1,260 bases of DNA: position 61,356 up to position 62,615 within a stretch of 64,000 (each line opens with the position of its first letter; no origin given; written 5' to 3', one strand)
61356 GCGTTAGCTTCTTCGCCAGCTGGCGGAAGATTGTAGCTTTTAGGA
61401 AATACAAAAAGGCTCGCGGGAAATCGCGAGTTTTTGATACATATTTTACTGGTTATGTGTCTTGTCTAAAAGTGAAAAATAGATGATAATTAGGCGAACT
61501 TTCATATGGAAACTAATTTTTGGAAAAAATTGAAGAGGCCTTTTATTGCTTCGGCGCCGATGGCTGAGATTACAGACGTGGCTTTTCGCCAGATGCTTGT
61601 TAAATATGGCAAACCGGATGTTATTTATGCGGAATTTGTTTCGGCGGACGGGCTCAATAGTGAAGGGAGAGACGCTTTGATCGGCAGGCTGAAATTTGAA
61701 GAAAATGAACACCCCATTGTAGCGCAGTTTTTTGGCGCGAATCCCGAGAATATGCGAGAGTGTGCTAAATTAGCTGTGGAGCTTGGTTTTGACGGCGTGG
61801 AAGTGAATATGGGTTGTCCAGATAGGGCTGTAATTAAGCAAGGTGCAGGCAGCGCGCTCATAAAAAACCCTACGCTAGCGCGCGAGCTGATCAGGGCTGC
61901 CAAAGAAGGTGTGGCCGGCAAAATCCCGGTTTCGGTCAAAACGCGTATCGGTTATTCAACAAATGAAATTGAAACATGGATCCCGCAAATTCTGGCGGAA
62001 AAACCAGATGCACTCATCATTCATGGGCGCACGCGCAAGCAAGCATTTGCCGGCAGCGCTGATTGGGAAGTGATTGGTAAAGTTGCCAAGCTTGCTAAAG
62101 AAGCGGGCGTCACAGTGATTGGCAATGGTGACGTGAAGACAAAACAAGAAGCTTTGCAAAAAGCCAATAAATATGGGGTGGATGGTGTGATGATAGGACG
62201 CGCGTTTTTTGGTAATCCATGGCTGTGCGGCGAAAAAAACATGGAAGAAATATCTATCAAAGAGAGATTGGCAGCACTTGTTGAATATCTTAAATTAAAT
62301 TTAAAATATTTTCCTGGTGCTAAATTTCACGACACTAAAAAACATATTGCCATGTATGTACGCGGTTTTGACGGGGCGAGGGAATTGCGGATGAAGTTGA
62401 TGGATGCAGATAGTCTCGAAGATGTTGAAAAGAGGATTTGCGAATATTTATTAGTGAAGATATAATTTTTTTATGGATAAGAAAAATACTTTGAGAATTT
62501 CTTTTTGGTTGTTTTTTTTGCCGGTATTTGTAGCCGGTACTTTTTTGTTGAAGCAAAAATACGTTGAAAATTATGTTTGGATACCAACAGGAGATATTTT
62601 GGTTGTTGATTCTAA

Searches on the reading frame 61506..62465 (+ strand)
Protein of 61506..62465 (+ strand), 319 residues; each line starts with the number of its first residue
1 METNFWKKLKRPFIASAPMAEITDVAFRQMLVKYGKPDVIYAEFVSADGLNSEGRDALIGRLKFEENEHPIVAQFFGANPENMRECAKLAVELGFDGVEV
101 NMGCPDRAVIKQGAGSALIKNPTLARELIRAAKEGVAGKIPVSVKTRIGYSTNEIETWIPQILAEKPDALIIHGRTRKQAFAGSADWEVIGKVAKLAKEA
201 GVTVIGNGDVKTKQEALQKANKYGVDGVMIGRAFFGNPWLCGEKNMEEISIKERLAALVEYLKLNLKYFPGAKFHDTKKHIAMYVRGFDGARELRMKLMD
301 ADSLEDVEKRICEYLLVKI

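Call 10: search_protein_families(library=pfam, proteins=[window:61506-62465:+], max_evalue=0.01)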
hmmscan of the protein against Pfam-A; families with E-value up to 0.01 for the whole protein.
window:61506-62465:+ (319 aa): 4 families
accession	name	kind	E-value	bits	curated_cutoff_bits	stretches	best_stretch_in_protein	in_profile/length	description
PF01207.24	Dus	-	2.5e-63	214.5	20.4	1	17-309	3-300/311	Dihydrouridine synthase (Dus)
PF01180.27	DHO_dh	-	2.7e-05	23.9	27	1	43-163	64-181/291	Dihydroorotate dehydrogenase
PF00478.31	IMPDH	-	4e-05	23.2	25.6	1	176-237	182-242/345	IMP dehydrogenase / GMP reductase domain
PF00724.26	Oxidored_FMN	-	0.00078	19.2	27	0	84-100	155-171/342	NADH:flavin oxidoreductase / NADH oxidase family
